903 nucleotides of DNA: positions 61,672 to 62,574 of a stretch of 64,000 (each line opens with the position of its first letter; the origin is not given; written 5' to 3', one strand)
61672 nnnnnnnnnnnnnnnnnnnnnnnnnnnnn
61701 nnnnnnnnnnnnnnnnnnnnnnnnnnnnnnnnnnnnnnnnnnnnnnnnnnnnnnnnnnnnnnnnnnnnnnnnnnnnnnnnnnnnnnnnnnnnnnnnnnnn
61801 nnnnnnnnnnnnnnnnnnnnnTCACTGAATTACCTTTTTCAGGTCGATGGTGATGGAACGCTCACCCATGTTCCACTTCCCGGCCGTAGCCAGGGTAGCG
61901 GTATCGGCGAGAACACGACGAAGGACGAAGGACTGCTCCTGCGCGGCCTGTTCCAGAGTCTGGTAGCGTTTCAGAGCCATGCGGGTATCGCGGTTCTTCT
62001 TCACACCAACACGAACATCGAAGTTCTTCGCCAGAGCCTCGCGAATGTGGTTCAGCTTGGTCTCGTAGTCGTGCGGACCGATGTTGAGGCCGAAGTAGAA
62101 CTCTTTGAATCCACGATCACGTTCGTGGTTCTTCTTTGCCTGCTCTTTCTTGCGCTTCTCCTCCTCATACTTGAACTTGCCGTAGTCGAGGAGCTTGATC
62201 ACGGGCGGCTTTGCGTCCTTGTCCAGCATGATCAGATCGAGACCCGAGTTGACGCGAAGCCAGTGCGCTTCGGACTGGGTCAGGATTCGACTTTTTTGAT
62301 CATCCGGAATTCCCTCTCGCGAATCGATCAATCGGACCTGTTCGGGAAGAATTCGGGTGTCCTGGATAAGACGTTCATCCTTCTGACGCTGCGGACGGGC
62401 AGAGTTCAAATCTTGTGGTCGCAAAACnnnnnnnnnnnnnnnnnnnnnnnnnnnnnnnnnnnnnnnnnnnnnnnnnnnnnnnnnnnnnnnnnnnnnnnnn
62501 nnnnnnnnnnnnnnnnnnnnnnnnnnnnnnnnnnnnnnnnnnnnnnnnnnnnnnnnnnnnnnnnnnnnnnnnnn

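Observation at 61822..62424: Phage-encoded translation initiation factor IF3 homolog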

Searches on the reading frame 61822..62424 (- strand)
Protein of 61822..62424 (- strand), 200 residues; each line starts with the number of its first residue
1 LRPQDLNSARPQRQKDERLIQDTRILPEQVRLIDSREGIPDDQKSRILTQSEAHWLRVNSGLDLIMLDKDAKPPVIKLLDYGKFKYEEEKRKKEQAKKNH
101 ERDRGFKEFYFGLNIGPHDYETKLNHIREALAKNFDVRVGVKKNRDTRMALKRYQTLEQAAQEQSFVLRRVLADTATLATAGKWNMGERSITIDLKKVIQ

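Call 3: search_protein_families(library=pfam, proteins=[window:61822-62424:-], max_evalue=1)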
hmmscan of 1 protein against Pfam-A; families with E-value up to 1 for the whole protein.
window:61822-62424:- (200 aa): 2 families
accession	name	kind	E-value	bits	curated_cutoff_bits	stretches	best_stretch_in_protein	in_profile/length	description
PF05198.21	IF3_N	-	2.9e-15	56.6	26.9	1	25-95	5-70/70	Translation initiation factor IF-3, N-terminal domain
PF00707.27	IF3_C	-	0.00016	22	34.8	1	107-161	4-59/86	Translation initiation factor IF-3, C-terminal domain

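Call 4: search_protein_families(library=ncbifam, proteins=[window:61822-62424:-], max_evalue=1)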
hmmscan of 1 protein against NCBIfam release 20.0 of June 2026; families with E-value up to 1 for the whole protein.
window:61822-62424:- (200 aa): 1 family
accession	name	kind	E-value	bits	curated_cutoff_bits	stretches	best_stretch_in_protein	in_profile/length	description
TIGR00168.2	infC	equivalog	7.2e-21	74.7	60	1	23-143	9-122/170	translation initiation factor IF-3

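Call 5: search_protein_families(library=phrogs, proteins=[window:61822-62424:-], max_evalue=1)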
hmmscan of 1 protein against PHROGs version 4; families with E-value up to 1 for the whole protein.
window:61822-62424:- (200 aa): 2 families
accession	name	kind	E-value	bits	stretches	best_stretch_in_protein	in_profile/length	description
phrog_9787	-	other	3.8e-19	70.2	1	22-143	7-121/168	translation initiation factor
phrog_34206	-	unknown function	0.039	14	1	86-168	124-206/314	-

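Call 7: search_dna_similar(query=window:61822-62424:-, collection=phages, mode=protein, max_rows=40, max_evalue=0.001)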
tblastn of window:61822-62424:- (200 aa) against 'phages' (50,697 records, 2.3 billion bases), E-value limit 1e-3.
Records with a match: 4; places in all: 4; records where one place covers at least 80% of the query: 1.
Best place of each record, by identity: <60% 4.
By first word of the organism name: Bacteriophage 4.
By host as written in the record: - 4.
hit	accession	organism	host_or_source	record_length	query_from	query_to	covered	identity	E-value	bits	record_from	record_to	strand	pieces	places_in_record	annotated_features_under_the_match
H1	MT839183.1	Bacteriophage sp.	human fecal samples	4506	19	195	89%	34.6%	2e-6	53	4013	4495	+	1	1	record has no annotation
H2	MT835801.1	Bacteriophage sp.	human fecal samples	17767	29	168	70%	33.6%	8e-5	48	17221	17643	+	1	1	record has no annotation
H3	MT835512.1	Bacteriophage sp.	human fecal samples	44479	19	142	62%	33.9%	8e-5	48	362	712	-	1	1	record has no annotation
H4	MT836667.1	Bacteriophage sp.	human fecal samples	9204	17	145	65%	31.8%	4e-4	46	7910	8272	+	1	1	record has no annotation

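Call 12: find_homologous_proteins(query=window:61822-62424:-, max_evalue=0.001)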
Query window:61822-62424:- (200 aa): 254 proteins with E <= 0.001 among 343 candidates; the best 120 are listed.
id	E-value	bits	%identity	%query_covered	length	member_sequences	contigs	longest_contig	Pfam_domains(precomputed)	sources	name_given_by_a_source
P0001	2.2e-113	394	90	100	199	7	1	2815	PF05198.22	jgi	-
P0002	2.0e-78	281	66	100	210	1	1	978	PF05198.22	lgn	-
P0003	4.3e-73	263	63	93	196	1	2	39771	PF05198.22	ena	-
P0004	2.1e-69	251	62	93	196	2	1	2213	PF05198.22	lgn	-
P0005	5.5e-63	230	57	99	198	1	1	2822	PF05198.22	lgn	-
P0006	9.6e-54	200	50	91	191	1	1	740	PF05198.22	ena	-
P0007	7.6e-24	103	40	89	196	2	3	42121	PF05198.22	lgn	-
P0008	1.2e-23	102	37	91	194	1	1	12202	PF05198.22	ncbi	-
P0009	2.8e-16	78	38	84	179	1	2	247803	PF00707.28,PF05198.22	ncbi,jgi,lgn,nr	ncbi:MAG: translation initiation factor IF-3 [Alphaproteobacteria bacterium]|jgi:translation initiat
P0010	4.1e-16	77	38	84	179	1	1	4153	PF00707.28,PF05198.22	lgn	-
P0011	4.0e-14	71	42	66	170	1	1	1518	PF00707.28,PF05198.22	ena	-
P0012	4.8e-14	71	40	62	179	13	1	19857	PF00707.28,PF05198.22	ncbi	-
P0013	5.0e-14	71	39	56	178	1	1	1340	PF00707.28,PF05198.22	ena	-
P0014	5.2e-14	71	39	56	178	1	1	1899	PF00707.28,PF05198.22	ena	-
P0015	5.3e-14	70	39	56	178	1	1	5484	PF00707.28,PF05198.22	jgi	-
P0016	5.4e-14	70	40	56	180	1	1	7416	PF00707.28,PF05198.22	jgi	-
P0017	5.4e-14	70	40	56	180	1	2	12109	PF00707.28,PF05198.22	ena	-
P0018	6.4e-14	70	38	61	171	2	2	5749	PF00707.28,PF05198.22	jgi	-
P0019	7.2e-14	70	40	56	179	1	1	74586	PF00707.28,PF05198.22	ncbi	-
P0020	8.1e-14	70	45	51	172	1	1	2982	PF00707.28,PF05198.22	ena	-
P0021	8.7e-14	70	38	63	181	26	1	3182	PF00707.28,PF05198.22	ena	-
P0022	9.3e-14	70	40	55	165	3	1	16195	PF00707.28,PF05198.22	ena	-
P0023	9.3e-14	70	40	56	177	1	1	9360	PF00707.28,PF05198.22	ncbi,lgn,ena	-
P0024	9.7e-14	70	34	83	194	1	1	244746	PF00707.28,PF05198.22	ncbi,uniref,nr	ncbi:translation initiation factor IF-3 [Halobacteriovorax marinus]|uniref:Translation initiation fa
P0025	1.1e-13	69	40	56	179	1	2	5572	PF00707.28,PF05198.22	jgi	-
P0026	1.1e-13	69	40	56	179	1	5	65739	PF00707.28,PF05198.22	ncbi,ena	-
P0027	1.2e-13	69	35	76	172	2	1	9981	PF00707.28,PF05198.22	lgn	-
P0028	1.3e-13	69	40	56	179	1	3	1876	PF00707.28,PF05198.22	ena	-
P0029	1.5e-13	69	40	56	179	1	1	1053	PF00707.28,PF05198.22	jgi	-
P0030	1.5e-13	69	37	72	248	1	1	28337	PF00707.28,PF05198.22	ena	-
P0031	2.1e-13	68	44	39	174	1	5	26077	PF00707.28,PF05198.22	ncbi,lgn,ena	-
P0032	2.1e-13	68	44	39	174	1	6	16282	PF00707.28,PF05198.22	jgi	jgi:translation initiation factor IF-3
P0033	2.7e-13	68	40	56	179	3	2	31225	PF00707.28,PF05198.22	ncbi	-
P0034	4.0e-13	68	41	59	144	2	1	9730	PF00707.28,PF05198.22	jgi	jgi:translation initiation factor IF-3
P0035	4.4e-13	67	46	41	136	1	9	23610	PF00707.28,PF05198.22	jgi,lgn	jgi:translation initiation factor IF-3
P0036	5.1e-13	67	39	67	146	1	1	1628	PF00707.28,PF05198.22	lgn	-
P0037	5.3e-13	67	41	61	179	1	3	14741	PF00707.28,PF05198.22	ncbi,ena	-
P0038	9.3e-13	66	40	59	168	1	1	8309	PF00707.28,PF05198.22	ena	-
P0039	9.3e-13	66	40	59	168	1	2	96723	PF00707.28,PF05198.22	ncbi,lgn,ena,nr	ncbi:MAG: Translation initiation factor IF-3 [Candidatus Anoxychlamydiales bacterium]|nr:Translation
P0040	9.8e-13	66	33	76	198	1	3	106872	PF00707.28,PF05198.22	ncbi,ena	-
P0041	1.5e-12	66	34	76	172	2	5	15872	PF00707.28,PF05198.22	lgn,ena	-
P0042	1.5e-12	66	37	62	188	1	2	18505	PF00707.28,PF05198.22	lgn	-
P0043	1.8e-12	66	32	87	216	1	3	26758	PF00707.28,PF05198.22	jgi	jgi:translation initiation factor IF-3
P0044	1.9e-12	65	33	87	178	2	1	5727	PF00707.28,PF05198.22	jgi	jgi:translation initiation factor IF-3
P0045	2.1e-12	65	40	59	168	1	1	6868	PF00707.28,PF05198.22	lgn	-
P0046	2.1e-12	65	32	88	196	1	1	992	PF00707.28,PF05198.22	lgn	-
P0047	2.4e-12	65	40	63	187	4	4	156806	PF00707.28,PF05198.22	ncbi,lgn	-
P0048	3.0e-12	65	37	69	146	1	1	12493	PF00707.28,PF05198.22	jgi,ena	jgi:translation initiation factor IF-3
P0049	3.0e-12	65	36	62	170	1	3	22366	PF00707.28,PF05198.22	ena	-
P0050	3.1e-12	65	33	85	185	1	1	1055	PF00707.28,PF05198.22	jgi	jgi:translation initiation factor IF-3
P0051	3.1e-12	65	40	53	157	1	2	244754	PF00707.28,PF05198.22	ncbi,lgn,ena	-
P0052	3.3e-12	65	40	53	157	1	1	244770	PF00707.28,PF05198.22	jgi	-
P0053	3.5e-12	65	35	70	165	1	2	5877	PF00707.28,PF05198.22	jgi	jgi:translation initiation factor IF-3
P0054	3.7e-12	64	36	67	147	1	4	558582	PF00707.28,PF05198.22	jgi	-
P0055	3.9e-12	64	34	85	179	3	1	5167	PF00707.28,PF05198.22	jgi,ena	-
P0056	4.1e-12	64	43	50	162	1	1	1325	PF00707.28,PF05198.22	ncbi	-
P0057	4.2e-12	64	38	59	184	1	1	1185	PF00707.28,PF05198.22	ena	-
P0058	4.4e-12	64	38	59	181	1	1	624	PF00707.28,PF05198.22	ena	-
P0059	4.9e-12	64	40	52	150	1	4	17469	PF00707.28,PF05198.22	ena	-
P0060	4.9e-12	64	40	60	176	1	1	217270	PF00707.28,PF05198.22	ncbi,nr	ncbi:MAG: translation initiation factor IF-3 [Elusimicrobia bacterium]|nr:translation initiation fac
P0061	5.0e-12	64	32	87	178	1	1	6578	PF00707.28,PF05198.22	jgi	jgi:translation initiation factor IF-3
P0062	5.7e-12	64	38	59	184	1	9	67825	PF00707.28,PF05198.22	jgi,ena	-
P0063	5.8e-12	64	38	59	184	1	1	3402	PF00707.28,PF05198.22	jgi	-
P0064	6.5e-12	64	38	59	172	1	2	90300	PF00707.28,PF05198.22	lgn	-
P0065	7.4e-12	63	33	67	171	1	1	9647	PF00707.28,PF05198.22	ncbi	-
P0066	7.5e-12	63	40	52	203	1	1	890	PF00707.28,PF05198.22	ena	-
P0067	1.0e-11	63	38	50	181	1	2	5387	PF00707.28,PF05198.22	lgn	-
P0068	1.1e-11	63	35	77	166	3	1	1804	PF00707.28,PF05198.22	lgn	-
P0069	1.3e-11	63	42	50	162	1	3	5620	PF00707.28,PF05198.22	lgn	-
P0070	1.4e-11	63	34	74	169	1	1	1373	PF00707.28,PF05198.22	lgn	-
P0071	1.6e-11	62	31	84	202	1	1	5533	PF00707.28,PF05198.22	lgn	-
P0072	1.8e-11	62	36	59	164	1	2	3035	PF00707.28,PF05198.22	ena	-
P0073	2.0e-11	62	37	59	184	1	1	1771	PF00707.28,PF05198.22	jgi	-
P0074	2.6e-11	62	38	59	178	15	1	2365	PF00707.28,PF05198.22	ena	-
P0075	2.9e-11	62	39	52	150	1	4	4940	PF00707.28,PF05198.22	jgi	jgi:translation initiation factor IF-3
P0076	2.9e-11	62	39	52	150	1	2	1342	PF00707.28,PF05198.22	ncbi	-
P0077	3.3e-11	61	40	56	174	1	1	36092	PF00707.28,PF05198.22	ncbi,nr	ncbi:MAG: translation initiation factor IF-3 [Aquificae bacterium]|nr:translation initiation factor 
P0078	3.7e-11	61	37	57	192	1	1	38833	PF00707.28,PF05198.22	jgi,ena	jgi:translation initiation factor IF-3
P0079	3.8e-11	61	43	52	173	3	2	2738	PF00707.28,PF05198.22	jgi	jgi:translation initiation factor IF-3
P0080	3.9e-11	61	37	57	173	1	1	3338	PF00707.28,PF05198.22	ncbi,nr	ncbi:MAG: translation initiation factor IF-3 [Spirochaetales bacterium]|nr:translation initiation fa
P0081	4.0e-11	61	40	61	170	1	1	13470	PF00707.28,PF05198.22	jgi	jgi:translation initiation factor IF-3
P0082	5.9e-11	61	37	67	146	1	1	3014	PF00707.28,PF05198.22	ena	-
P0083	8.5e-11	60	36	68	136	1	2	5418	PF00707.28,PF05198.22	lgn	-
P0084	9.5e-11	60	39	56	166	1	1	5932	PF00707.28,PF05198.22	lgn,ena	-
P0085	1.0e-10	60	39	56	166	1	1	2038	PF00707.28,PF05198.22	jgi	-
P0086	1.1e-10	60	37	67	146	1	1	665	PF00707.28,PF05198.22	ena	-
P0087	1.2e-10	59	37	59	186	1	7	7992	PF00707.28,PF05198.22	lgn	-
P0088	1.3e-10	59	38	52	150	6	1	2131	PF00707.28,PF05198.22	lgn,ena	-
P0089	1.3e-10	59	34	89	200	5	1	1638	PF00707.28,PF05198.22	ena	-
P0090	1.7e-10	59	36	66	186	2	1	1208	PF00707.28,PF05198.22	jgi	-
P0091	1.9e-10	59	39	56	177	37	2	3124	PF00707.28,PF05198.22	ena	-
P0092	2.4e-10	59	42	56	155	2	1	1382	PF00707.28,PF05198.22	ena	-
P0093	2.7e-10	58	43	44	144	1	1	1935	PF00707.28,PF05198.22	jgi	-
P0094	2.9e-10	58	39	33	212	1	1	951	PF00707.28,PF05198.22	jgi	jgi:translation initiation factor IF-3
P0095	3.0e-10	58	35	62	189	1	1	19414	PF00707.28,PF05198.22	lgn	-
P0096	3.4e-10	58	33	73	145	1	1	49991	PF00707.28,PF05198.22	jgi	jgi:translation initiation factor IF-3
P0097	3.7e-10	58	34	72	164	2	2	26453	PF00707.28,PF05198.22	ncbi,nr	ncbi:MAG: translation initiation factor IF-3 [Candidatus Cloacimonadota bacterium]|nr:MAG: translati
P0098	4.2e-10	58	33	73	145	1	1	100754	PF00707.28,PF05198.22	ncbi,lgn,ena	-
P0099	4.2e-10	58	39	51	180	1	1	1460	PF00707.28,PF05198.22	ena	-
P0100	4.3e-10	58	41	47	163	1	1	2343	PF00707.28,PF05198.22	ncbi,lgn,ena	-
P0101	4.5e-10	58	41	47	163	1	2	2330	PF00707.28,PF05198.22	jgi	-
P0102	4.7e-10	58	37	60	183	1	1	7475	PF00707.28,PF05198.22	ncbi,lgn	ncbi:MAG: translation initiation factor IF-3 [Phycisphaerae bacterium]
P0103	5.1e-10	57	34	57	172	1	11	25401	PF00707.28,PF05198.22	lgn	-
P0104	6.5e-10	57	40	56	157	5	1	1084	PF00707.28,PF05198.22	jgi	-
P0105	7.0e-10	57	36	50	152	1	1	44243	PF00707.28,PF05198.22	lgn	-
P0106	7.4e-10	57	45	37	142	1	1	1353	PF00707.28,PF05198.22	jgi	-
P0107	7.5e-10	57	35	64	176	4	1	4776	PF00707.28,PF05198.22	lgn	-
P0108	8.2e-10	57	45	40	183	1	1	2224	PF00707.28,PF05198.22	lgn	-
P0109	8.3e-10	57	36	57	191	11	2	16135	PF00707.28,PF05198.22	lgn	-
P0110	9.9e-10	57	39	46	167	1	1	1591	PF00707.28,PF05198.22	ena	-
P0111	1.1e-9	56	35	59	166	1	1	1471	PF00707.28,PF05198.22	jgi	-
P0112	1.2e-9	56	39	52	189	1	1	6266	PF00707.28,PF05198.22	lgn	-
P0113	1.3e-9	56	42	43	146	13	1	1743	PF00707.28,PF05198.22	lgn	-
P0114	1.4e-9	56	32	92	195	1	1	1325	PF00707.28,PF05198.22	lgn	-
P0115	1.4e-9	56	42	44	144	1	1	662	PF00707.28,PF05198.22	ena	-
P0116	1.5e-9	56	37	57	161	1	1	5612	PF00707.28,PF05198.22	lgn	-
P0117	1.6e-9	56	45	42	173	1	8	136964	PF00707.28,PF05198.22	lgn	-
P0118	1.8e-9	56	38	56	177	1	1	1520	PF00707.28,PF05198.22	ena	-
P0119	2.1e-9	56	35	60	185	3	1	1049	PF00707.28,PF05198.22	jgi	jgi:translation initiation factor IF-3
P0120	2.3e-9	55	34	68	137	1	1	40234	PF00707.28,PF05198.22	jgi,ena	-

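Call 13: find_related_loci(query=window:61822-62424:-, collection=viral_contigs, flank=10000)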
Query window:61822-62424:- (200 aa) in viral_contigs; peptide patterns used: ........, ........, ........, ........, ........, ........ (x = any residue, [..] = any of these).
13 stretches matched a pattern, but none encodes a relative of the query by tblastn (E <= 1e-3).

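Call 14: find_encoding_contigs(protein=P0003, flank=10000, max_places=3)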
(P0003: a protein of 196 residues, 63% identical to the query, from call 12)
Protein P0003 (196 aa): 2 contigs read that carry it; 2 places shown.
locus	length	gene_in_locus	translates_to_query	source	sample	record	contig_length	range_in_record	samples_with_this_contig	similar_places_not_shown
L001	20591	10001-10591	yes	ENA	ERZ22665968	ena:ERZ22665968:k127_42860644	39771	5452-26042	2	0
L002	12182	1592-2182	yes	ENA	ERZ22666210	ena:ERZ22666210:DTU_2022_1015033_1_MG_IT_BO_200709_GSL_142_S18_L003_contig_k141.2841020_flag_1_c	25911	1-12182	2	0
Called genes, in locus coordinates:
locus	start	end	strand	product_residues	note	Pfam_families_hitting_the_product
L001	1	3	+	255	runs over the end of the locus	PF02562:PhoH, PF13245:AAA_19 (faint), PF13604:AAA_30 (weak)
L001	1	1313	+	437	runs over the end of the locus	-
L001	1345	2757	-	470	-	PF18127:NAMPT_N, PF04095:NAPRTase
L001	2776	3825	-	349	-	PF13521:AAA_28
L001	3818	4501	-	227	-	PF04973:NMN_transporter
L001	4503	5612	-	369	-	PF01467:CTP_transf_like, PF00293:NUDIX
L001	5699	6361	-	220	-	-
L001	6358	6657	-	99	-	-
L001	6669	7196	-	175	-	-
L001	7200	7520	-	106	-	-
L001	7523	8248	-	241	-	-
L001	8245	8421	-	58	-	-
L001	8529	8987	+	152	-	-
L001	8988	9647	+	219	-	-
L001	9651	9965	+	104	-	PF00462:Glutaredoxin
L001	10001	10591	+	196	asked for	PF05198:IF3_N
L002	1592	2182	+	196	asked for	PF05198:IF3_N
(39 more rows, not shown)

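Call 15: find_encoding_contigs(protein=P0007, flank=10000, max_places=3)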
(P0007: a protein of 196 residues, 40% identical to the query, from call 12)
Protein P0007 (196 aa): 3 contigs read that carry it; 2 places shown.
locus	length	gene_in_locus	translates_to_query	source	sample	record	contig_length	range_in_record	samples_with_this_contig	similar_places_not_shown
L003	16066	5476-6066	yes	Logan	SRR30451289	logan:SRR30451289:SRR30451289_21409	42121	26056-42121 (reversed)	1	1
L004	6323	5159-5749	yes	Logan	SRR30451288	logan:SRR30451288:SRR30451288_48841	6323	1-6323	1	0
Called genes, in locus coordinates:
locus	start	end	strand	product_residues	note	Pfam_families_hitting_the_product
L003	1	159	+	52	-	?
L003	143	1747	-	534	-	PF18127:NAMPT_N, PF04095:NAPRTase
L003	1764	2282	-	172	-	-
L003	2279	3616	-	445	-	PF01467:CTP_transf_like (weak), PF00293:NUDIX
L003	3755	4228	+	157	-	-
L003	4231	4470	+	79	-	-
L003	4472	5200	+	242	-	-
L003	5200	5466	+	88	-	PF00462:Glutaredoxin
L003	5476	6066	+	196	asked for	PF05198:IF3_N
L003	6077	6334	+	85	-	-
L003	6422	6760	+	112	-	-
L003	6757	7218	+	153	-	-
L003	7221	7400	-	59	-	-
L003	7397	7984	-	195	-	PF00149:Metallophos (weak), PF12850:Metallophos_2 (faint)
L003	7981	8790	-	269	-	PF10686:YAcAr, PF08719:NADAR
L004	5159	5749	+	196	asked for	PF05198:IF3_N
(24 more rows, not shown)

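Call 16: find_encoding_contigs(protein=P0008, flank=10000, max_places=3)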
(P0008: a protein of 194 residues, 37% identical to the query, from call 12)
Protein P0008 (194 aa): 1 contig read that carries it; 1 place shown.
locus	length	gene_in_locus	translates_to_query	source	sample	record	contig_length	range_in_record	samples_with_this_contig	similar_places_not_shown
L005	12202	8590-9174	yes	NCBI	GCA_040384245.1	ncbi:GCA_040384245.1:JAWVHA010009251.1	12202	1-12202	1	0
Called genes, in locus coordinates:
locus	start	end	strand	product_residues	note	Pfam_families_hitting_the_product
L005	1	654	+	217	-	?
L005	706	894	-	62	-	-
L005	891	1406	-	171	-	-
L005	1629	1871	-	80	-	-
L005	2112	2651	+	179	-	PF02562:PhoH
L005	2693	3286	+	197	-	-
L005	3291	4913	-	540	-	PF18127:NAMPT_N (weak), PF04095:NAPRTase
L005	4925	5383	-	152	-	-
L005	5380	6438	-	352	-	PF00293:NUDIX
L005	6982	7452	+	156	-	-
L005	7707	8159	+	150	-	-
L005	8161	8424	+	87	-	PF00462:Glutaredoxin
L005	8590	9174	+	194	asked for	PF05198:IF3_N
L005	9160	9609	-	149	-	-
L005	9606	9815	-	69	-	-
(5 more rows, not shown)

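Call 19: search_solved_structures(query=window:61822-62424:-, max_evalue=0.01, show_alignments=3)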
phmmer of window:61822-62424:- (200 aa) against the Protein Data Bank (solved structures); distinct sequences matched with E-value up to 0.01: 11.
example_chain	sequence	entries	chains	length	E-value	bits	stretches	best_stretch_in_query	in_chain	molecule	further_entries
5me0_Y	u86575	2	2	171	9.9e-16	61.3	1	23-142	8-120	Translation initiation factor IF-3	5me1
5lmn_X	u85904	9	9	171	1.6e-15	60.7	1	23-142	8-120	Translation initiation factor IF-3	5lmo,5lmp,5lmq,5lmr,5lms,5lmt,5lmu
8jsg_A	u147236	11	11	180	9.1e-11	45.2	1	38-140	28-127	Translation initiation factor IF-3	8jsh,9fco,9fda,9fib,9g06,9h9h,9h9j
1tif_A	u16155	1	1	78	2.9e-10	43.5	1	22-96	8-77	TRANSLATION INITIATION FACTOR 3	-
5me0_Z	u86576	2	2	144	3.7e-10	43.2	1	59-140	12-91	Translation initiation factor IF-3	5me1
6o6d_A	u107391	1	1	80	2.6e-09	40.4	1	46-94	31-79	Translation initiation factor IF-3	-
2crq_A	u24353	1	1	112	0.00016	24.8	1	107-153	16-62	mitochondrial translational initiation factor 3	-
6neq_z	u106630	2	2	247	0.00067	22.8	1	50-150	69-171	Translation initiation factor IF-3, mitochondrial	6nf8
7po0_8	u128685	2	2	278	0.00081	22.5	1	49-150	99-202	Mitochondrial translational initiation factor 3, isoform CRA_a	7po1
6rw4_8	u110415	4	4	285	0.00086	22.4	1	49-150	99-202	Translation initiation factor IF-3, mitochondrial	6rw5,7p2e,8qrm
9hfm_8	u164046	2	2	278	0.00093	22.3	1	50-150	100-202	Translation initiation factor IF-3, mitochondrial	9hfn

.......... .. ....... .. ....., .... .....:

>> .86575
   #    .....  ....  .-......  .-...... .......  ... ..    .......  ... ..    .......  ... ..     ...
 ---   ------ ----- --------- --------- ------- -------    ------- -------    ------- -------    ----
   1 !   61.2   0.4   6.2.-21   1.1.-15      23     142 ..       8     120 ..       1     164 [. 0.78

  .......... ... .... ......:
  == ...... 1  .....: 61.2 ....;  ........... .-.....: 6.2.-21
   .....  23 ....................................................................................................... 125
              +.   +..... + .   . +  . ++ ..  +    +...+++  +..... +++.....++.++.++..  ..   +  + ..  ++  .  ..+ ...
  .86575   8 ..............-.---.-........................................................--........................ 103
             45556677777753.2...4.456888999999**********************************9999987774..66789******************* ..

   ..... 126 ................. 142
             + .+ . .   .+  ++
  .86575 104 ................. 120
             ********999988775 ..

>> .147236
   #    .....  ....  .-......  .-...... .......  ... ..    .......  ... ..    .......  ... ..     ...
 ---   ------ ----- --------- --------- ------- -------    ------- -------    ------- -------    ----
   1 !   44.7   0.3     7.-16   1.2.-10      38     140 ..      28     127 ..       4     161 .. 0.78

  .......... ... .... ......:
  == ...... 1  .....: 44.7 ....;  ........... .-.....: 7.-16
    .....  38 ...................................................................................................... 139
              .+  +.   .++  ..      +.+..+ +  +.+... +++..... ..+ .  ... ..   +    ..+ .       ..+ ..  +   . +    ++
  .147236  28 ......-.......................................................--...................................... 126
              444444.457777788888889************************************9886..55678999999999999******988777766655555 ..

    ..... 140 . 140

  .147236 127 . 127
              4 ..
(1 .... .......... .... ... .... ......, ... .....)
